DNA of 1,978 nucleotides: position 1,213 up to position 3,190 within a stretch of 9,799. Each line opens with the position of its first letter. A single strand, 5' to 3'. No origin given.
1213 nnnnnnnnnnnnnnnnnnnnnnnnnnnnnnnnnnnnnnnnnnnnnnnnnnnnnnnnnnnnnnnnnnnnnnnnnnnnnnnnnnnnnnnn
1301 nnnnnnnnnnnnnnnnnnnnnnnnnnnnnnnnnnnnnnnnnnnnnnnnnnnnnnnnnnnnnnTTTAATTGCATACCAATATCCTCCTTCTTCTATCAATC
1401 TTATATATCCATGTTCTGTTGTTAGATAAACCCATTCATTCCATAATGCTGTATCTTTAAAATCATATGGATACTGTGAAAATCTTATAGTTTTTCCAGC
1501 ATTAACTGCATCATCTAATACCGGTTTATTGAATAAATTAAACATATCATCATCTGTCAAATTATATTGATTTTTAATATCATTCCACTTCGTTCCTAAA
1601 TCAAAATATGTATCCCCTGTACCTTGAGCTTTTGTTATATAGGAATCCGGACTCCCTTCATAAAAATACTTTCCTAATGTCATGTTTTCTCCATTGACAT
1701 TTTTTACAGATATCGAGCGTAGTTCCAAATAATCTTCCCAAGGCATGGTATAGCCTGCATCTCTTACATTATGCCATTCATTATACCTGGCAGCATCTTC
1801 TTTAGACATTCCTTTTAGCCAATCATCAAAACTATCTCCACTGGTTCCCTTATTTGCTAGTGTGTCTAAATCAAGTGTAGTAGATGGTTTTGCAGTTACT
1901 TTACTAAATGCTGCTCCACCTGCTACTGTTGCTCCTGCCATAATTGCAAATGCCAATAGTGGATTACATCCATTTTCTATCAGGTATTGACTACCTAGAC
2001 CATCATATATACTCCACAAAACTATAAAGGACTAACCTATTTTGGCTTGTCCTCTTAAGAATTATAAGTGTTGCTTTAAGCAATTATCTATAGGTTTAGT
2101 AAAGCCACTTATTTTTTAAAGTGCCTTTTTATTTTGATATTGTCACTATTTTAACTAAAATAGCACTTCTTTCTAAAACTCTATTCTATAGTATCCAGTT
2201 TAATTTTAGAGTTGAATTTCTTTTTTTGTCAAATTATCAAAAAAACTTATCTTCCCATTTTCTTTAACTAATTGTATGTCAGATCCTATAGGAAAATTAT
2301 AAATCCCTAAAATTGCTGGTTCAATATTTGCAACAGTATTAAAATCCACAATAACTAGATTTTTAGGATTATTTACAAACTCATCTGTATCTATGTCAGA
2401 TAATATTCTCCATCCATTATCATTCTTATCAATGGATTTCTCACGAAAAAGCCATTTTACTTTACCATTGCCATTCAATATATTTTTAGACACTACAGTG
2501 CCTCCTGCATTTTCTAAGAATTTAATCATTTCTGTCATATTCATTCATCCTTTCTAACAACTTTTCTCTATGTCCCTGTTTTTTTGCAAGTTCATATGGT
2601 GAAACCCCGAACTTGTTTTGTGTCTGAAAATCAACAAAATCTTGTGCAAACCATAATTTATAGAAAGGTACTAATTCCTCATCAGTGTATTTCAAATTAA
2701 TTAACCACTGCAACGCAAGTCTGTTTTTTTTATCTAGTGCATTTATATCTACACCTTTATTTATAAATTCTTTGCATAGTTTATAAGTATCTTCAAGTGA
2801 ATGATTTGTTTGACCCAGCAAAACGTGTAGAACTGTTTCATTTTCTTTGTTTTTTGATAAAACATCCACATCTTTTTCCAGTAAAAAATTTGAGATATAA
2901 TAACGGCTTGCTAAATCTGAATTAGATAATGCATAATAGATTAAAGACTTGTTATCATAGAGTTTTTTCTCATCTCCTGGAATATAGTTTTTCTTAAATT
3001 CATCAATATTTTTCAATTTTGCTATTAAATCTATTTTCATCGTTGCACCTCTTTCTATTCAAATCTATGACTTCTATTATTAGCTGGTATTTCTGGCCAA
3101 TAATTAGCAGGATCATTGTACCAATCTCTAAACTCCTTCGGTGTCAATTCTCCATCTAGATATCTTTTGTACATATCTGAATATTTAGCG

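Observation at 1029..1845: Unassigned 161-aa toxin tip with an overlapping 114-aa partner: candidate novel toxin/immunity pair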

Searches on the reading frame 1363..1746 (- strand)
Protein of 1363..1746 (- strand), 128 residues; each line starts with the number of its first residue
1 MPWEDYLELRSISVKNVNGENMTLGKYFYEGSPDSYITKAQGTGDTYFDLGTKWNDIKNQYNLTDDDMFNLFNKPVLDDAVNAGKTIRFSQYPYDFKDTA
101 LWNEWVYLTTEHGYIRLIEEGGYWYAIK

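Call 31: search_protein_representatives(alignment_id=A3)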
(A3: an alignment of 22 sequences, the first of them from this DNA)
Query: 22 sequences, 132 profile positions. Proteins with E-value up to 0.001 (for the whole library): 681; up to 1e-10: 350; up to 1e-30: 123. The best 150 are listed.
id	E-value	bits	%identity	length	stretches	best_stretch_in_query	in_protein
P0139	1.3e-56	206.6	-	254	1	1-131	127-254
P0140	2.0e-56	206.0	-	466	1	5-131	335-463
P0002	2.6e-56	205.6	-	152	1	1-131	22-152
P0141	9.2e-56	203.8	-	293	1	1-132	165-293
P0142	2.8e-55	202.3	-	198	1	5-131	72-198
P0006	3.0e-55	202.1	-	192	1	5-132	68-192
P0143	3.0e-55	202.1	-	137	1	5-132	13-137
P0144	3.6e-55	201.9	-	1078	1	5-131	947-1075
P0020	8.6e-55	200.7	-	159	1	4-132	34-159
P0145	1.2e-54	200.2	-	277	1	5-131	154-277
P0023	3.8e-54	198.6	-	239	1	1-132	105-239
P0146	1.2e-53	197.0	-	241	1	1-131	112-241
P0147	7.0e-53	194.5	-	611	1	1-131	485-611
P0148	8.3e-53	194.3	-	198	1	1-132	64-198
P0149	1.2e-52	193.7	-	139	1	1-132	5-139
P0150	3.0e-52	192.4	-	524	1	5-132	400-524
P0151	1.1e-51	190.7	-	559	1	2-130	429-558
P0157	6.3e-48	178.5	-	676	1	1-132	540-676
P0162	6.4e-46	172.0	-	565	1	1-131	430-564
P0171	2.0e-44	167.1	-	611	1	1-130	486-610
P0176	9.6e-44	164.9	-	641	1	1-132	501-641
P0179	1.5e-43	164.3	-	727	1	1-132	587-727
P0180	2.1e-43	163.8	-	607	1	1-132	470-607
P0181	6.0e-43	162.3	-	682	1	1-132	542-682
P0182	2.2e-42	160.5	-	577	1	1-132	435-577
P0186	1.5e-41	157.9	-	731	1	1-131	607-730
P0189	6.3e-41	155.8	-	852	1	1-132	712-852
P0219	2.3e-36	141.1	-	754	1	1-131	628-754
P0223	7.3e-36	139.4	-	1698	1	1-130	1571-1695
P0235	9.2e-35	135.9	-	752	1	1-130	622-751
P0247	1.5e-32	128.7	-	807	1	1-131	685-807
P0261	2.5e-29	118.3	-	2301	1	8-131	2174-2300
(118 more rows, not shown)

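Call 32: search_protein_families(library=pfam, proteins=[P0144, P0223, P0261, P0189, P0247, P0219, P0235, P0186, P0179], max_evalue=0.001)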
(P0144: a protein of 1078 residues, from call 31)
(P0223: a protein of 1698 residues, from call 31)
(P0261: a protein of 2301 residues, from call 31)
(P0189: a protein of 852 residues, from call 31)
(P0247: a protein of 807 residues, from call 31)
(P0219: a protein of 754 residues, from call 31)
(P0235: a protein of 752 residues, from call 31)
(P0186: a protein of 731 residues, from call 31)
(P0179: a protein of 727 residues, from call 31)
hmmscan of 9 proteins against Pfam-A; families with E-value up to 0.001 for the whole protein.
P0144 (1078 aa): 1 family
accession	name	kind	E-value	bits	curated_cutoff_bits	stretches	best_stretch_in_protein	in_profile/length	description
PF21090.3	P-loop_SecA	-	9.6e-13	48.6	27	1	105-194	10-101/205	SecA P-loop domain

P0223 (1698 aa): 0 families

P0261 (2301 aa): 3 families
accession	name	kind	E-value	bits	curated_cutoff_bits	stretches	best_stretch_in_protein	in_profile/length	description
PF05860.19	TPS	-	1.3e-50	173.1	33.5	1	35-287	10-251/252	TPS secretion domain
PF13332.12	Fil_haemagg_2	-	1.7e-22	80.7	22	3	1110-1269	14-149/170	Hemagglutinin repeat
PF04830.18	DUF637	-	2.3e-13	50.7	26.6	1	1596-1790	1-167/168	Possible hemagglutinin (DUF637)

P0189 (852 aa): 1 family
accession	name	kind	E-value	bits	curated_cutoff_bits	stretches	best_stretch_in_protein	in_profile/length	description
PF20573.4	DUF6782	-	1e-09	38.5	27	1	547-616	54-119/241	Putative metallopeptidase family (DUF6782)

P0247 (807 aa): 0 families

P0219 (754 aa): 0 families

P0235 (752 aa): 0 families

P0186 (731 aa): 0 families

P0179 (727 aa): 1 family
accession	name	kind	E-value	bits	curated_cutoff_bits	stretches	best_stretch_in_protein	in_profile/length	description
PF14449.11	PT-TG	-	0.00095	19.5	23.5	0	325-374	21-59/68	Pre-toxin TG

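Call 33: search_protein_families(library=pfam, proteins=[P0147, P0150, P0151, P0157, P0162, P0171, P0176, P0180, P0181, P0182], max_evalue=0.01)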
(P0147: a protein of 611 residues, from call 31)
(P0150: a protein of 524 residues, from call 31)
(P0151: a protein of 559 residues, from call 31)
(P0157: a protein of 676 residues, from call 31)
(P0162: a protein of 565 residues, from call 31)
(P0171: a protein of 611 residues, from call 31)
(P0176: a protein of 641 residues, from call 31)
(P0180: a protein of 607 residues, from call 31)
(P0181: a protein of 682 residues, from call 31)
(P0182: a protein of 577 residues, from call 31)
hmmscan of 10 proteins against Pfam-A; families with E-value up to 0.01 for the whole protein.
P0147 (611 aa): 0 families

P0150 (524 aa): 0 families

P0151 (559 aa): 0 families

P0157 (676 aa): 3 families
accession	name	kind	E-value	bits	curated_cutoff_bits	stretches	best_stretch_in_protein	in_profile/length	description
PF01442.23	Apolipoprotein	-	3.6e-05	24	90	0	167-259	96-185/190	Apolipoprotein A1/A4/E domain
PF04513.17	Baculo_PEP_C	-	0.0039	17.7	38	0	169-234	33-98/140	Baculovirus polyhedron envelope protein, PEP, C terminus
PF10824.14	T7SS_ESX_EspC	-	0.0068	17.3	23.5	0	3-105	3-99/100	Excreted virulence factor EspC, type VII ESX diderm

P0162 (565 aa): 1 family
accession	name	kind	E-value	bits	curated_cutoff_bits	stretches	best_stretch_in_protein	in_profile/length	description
PF04740.18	LXG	-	2.7e-51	174.8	26.5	1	2-194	1-193/202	LXG domain of WXG superfamily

P0171 (611 aa): 1 family
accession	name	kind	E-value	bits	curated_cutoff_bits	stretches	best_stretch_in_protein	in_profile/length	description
PF13332.12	Fil_haemagg_2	-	2.9e-05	24.7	22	1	5-93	56-141/170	Hemagglutinin repeat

P0176 (641 aa): 0 families

P0180 (607 aa): 0 families

P0181 (682 aa): 1 family
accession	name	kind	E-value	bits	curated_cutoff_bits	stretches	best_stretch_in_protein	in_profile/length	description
PF04740.18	LXG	-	2.3e-17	64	26.5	1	5-179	3-177/202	LXG domain of WXG superfamily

P0182 (577 aa): 1 family
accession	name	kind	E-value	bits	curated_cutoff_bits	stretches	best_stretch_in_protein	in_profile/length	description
PF04740.18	LXG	-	1.9e-11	44.7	26.5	1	16-188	14-187/202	LXG domain of WXG superfamily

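Call 42: find_related_loci(query=A3, collection=genome_contigs, flank=6000)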
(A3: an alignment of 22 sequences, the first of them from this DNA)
Query A3 (128 aa) in genome_contigs; peptide patterns used: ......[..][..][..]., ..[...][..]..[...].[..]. (x = any residue, [..] = any of these).
133 stretches matched a pattern; 78 encode a relative of the query (tblastn E <= 1e-3); 76 distinct loci.
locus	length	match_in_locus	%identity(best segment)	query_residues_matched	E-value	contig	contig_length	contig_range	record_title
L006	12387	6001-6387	55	1-128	3e-43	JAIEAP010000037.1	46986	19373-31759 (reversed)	MAG: Lachnospiraceae bacterium isolate SC0379_S9_8 SC0379_S9_8_contig_37, whole genome shotgun sequence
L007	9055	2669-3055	57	1-128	3e-43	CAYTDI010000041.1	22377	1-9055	MAG TPA_asm: uncultured Eubacterium sp. isolate SRP350583_co1_156 genome assembly, contig: NODE_3959_length_22377_cov_79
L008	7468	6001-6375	60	5-128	2e-42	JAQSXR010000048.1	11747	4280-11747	MAG: Clostridiales bacterium isolate L_E1_T20_A_bin.31 scaffold_20970, whole genome shotgun sequence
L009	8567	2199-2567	58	5-126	2e-42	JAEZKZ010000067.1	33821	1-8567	MAG: Bacillota bacterium isolate OH_CDB_54 k127_1128497, whole genome shotgun sequence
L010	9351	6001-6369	56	5-126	5e-41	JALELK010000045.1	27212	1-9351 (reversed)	MAG: Lachnospiraceae bacterium isolate SUG111 k141_5479855, whole genome shotgun sequence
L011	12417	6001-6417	49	1-128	5e-39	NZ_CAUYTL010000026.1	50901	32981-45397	Listeria rocourtiae subsp. hofi strain CLIP 2022/01000 NODE_26_length_50901_cov_155.105246_pilon, whole genome shotgun s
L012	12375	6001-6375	54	5-128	8e-39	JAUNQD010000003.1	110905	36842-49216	MAG: Bacillota bacterium isolate S37M_St_28 NODE_4_length_110905_cov_9.102589, whole genome shotgun sequence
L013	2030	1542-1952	48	1-128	5e-38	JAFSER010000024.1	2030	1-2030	MAG: Clostridium sp. isolate RGIG3074 Goat_Rectum-5__c259003, whole genome shotgun sequence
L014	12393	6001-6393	50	1-126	2e-37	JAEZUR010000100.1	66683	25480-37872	MAG: Bacillota bacterium isolate OH_PDB_93 k127_954163, whole genome shotgun sequence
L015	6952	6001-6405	48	1-126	8e-37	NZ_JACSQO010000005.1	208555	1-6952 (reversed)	Psychrobacillus faecigallinarum strain Sa2BUA9 NODE_5_length_208555_cov_98.730576, whole genome shotgun sequence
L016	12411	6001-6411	47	1-128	5e-36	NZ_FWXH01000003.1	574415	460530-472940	Clostridium acidisoli DSM 12555, whole genome shotgun sequence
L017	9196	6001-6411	48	1-126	6e-36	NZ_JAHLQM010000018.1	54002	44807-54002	Amphibacillus sp. MSJ-3 LDH-m-3_ctg0031, whole genome shotgun sequence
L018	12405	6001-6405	46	1-126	5e-34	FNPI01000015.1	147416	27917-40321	Bacillus caseinilyticus strain SP genome assembly, contig: Ga0116971_115, whole genome shotgun sequence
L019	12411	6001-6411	49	1-126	7e-34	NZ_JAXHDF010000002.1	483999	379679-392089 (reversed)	Pseudogracilibacillus sp. SE30717A strain SE 30717-A 2, whole genome shotgun sequence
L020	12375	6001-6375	47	1-126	7e-34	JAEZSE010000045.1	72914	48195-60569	MAG: Bacillota bacterium isolate OH_PDB_219 k127_69154, whole genome shotgun sequence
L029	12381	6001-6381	44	1-128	1e-31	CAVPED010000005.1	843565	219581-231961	MAG: uncultured Actinomycetota bacterium isolate MFD00392.bin.2.11 genome assembly, contig: contig_9462, whole genome sh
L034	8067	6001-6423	48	1-128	2e-30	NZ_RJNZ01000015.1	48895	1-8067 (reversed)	Streptococcus mitis strain BCC55 D8845_contig015, whole genome shotgun sequence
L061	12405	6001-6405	36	1-126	4e-25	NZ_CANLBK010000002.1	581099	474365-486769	Uncultured Marinobacter sp. isolate 3-1899-Z.fasta NODE_2, whole genome shotgun sequence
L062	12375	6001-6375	41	1-126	2e-24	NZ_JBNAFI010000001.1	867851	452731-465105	Microbacterium arborescens strain CH-007 NODE_1_length_867851_cov_320.057883, whole genome shotgun sequence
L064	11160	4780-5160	39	1-127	2e-24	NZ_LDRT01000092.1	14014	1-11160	Microbacterium testaceum strain NS220 contig_92, whole genome shotgun sequence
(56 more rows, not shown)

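Call 45: search_protein_families(library=pfam, proteins=[L006:4384-6387:+, L008:4318-6375:+, L016:4378-6411:+, L017:4480-6414:+, L034:4210-6423:+, L029:4042-6381:+, L062:3331-6381:+, L064:2644-5163:+, L061:5164-6408:+, L011:5002-6417:+], max_evalue=0.001)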
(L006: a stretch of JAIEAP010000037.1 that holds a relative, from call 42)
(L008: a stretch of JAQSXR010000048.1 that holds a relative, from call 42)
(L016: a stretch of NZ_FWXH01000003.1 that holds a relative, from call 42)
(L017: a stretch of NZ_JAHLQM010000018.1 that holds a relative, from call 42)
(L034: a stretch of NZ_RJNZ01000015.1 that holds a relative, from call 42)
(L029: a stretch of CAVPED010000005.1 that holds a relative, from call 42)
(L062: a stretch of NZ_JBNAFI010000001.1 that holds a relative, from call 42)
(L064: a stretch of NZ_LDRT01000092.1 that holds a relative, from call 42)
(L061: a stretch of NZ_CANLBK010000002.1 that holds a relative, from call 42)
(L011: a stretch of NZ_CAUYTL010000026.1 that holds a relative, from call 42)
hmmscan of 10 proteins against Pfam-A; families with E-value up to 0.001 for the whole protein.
L006:4384-6387:+ (668 aa): 1 family
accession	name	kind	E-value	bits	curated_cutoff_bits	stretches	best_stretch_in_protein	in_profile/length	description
PF04740.18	LXG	-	6.1e-12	46.3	26.5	1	66-215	17-168/202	LXG domain of WXG superfamily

L008:4318-6375:+ (686 aa): 0 families

L016:4378-6411:+ (678 aa): 0 families

L017:4480-6414:+ (645 aa): 2 families
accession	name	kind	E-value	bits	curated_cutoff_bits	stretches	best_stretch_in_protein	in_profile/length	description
PF04740.18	LXG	-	1.8e-36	126.3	26.5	1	8-203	1-198/202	LXG domain of WXG superfamily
PF14449.11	PT-TG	-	2.3e-15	56.8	23.5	1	253-328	2-68/68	Pre-toxin TG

L034:4210-6423:+ (738 aa): 1 family
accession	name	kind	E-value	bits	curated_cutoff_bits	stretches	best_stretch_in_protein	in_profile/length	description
PF04740.18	LXG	-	8e-15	55.7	26.5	1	19-191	14-187/202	LXG domain of WXG superfamily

L029:4042-6381:+ (780 aa): 0 families

L062:3331-6381:+ (1017 aa): 0 families

L064:2644-5163:+ (840 aa): 0 families

L061:5164-6408:+ (415 aa): 3 families
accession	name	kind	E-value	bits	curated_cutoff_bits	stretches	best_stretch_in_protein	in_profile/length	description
PF03527.20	RHS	-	1.3e-18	67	27.9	1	162-199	1-38/38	RHS protein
PF05593.20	RHS_repeat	-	2e-09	38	22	1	85-108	5-28/38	RHS Repeat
PF25023.1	TEN_YD-shell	-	2e-05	23.3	50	1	45-239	676-866/909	Teneurin YD-shell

L011:5002-6417:+ (472 aa): 0 families

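Call 53: search_protein_families(library=pfam, alignment_id=A4, max_evalue=1)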
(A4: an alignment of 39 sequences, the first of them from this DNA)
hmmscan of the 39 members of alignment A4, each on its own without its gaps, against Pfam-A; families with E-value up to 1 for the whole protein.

A. member 1, seq(128 aa): 0 families

B. families by the number of members that match (of 39 scanned): 10 families
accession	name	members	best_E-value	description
PF20951.2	Flu_PB2_6th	2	0.025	Influenza RNA polymerase PB2 6th domain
PF08164.17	TRAUB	1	0.027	Apoptosis-antagonizing transcription factor, C-terminal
PF16800.11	Endopep_inhib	1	0.044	IseA DL-endopeptidase inhibitor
PF08513.17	LisH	1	0.059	LisH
PF12983.12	DUF3867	1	0.09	Protein of unknown function (DUF3867)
PF18821.6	LPD7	1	0.095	Large polyvalent protein-associated domain 7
PF08465.15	Herpes_TK_C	1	0.13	Thymidine kinase from Herpesvirus C-terminal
PF17396.8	DUF1611_N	1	0.15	Domain of unknown function (DUF1611_N) Rossmann-like domain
PF12636.12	DUF3781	1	0.19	Protein of unknown function (DUF3781)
PF04289.18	DUF447_N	1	0.26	Protein of unknown function (DUF447) N-terminal domain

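Call 55: find_homologous_proteins(query=A4, max_evalue=0.00001)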
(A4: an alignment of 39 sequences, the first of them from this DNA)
Query A4 (39 sequences) (128 aa, profile of the alignment): 77 proteins with E <= 0.00001 among 866 candidates.
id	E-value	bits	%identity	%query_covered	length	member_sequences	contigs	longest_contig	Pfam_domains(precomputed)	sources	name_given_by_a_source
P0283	1.1e-46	176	46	98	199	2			-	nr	nr:hypothetical protein [Evansella caseinilytica]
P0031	1.1e-46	176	49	98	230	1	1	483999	-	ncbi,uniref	ncbi:hypothetical protein SPD48_04730 [Pseudogracilibacillus sp. SE30717A]|uniref:hypothetical prote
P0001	6.3e-46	173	100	100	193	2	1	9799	-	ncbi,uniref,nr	ncbi:hypothetical protein EDD63_1625 [Breznakia blatticola]|uniref:Uncharacterized protein n=2 Tax=B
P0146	2.0e-45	172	52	98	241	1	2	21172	-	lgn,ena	-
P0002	2.1e-45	172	69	98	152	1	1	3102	-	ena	-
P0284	4.0e-45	171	46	98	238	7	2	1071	-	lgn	-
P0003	5.0e-45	171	55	98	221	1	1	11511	-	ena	-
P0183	5.7e-45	170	48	98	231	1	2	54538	-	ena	-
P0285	7.0e-45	170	53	98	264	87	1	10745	-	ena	-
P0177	1.7e-44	169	49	100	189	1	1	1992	-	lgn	-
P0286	2.7e-44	168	49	98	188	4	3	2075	-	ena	-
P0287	4.7e-44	167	43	98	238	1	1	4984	-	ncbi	ncbi:MAG: hypothetical protein P8X74_19545, partial [Reinekea sp.]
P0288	7.2e-44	167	47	98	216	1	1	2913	-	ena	-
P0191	1.1e-43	166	43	97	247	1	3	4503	-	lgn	-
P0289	1.2e-43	166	46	98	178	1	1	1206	-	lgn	-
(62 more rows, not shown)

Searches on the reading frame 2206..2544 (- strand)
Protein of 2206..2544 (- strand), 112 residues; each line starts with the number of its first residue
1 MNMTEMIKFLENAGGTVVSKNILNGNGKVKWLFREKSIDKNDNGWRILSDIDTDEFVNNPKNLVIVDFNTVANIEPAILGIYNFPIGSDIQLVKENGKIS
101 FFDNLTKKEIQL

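Call 3: search_protein_families(library=pfam, proteins=[window:2206-2544:-], max_evalue=1)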
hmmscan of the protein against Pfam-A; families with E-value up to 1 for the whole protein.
window:2206-2544:- (112 aa): 2 families
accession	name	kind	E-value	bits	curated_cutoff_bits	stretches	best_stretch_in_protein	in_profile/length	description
PF09951.15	Imm33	-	4.5e-23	81.3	25.4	1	17-99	2-83/87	Immunity protein Imm33 domain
PF24719.1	Imm33-like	-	0.012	15.9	27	1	16-95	22-95/103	Imm33-like domain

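Call 4: search_protein_families(library=ncbifam, proteins=[window:2206-2544:-], max_evalue=1)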
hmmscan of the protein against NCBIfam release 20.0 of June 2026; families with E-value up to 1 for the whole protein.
window:2206-2544:- (112 aa): 0 families

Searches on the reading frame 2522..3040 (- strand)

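Call 3: search_protein_families(library=pfam, proteins=[window:2522-3040:-], max_evalue=1)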
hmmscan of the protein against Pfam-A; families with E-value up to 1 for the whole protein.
window:2522-3040:- (172 aa): 6 families
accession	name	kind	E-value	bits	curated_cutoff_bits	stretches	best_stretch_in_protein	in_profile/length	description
PF13637.12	Ank_4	-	8.1e-05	23.3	22.7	0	87-112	11-36/50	Ankyrin repeats (many copies)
PF12796.13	Ank_2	-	0.00039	21.4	27.3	2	49-114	12-68/90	Ankyrin repeats (3 copies)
PF00023.36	Ank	-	0.039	14.8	21.1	0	68-104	3-33/33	Ankyrin repeat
PF13857.12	Ank_5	-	0.13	13.2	27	0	53-111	1-54/56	Ankyrin repeats (many copies)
PF13606.12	Ank_3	-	0.18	12.9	22.3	0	67-101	2-30/30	Ankyrin repeat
PF18341.7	PSA_CBD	-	0.52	10.7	27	1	17-53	25-59/60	PSA endolysin C-terminal cell wall binding domain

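Call 4: search_protein_families(library=ncbifam, proteins=[window:2522-3040:-], max_evalue=1)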
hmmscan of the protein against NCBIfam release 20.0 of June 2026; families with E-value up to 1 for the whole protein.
window:2522-3040:- (172 aa): 0 families
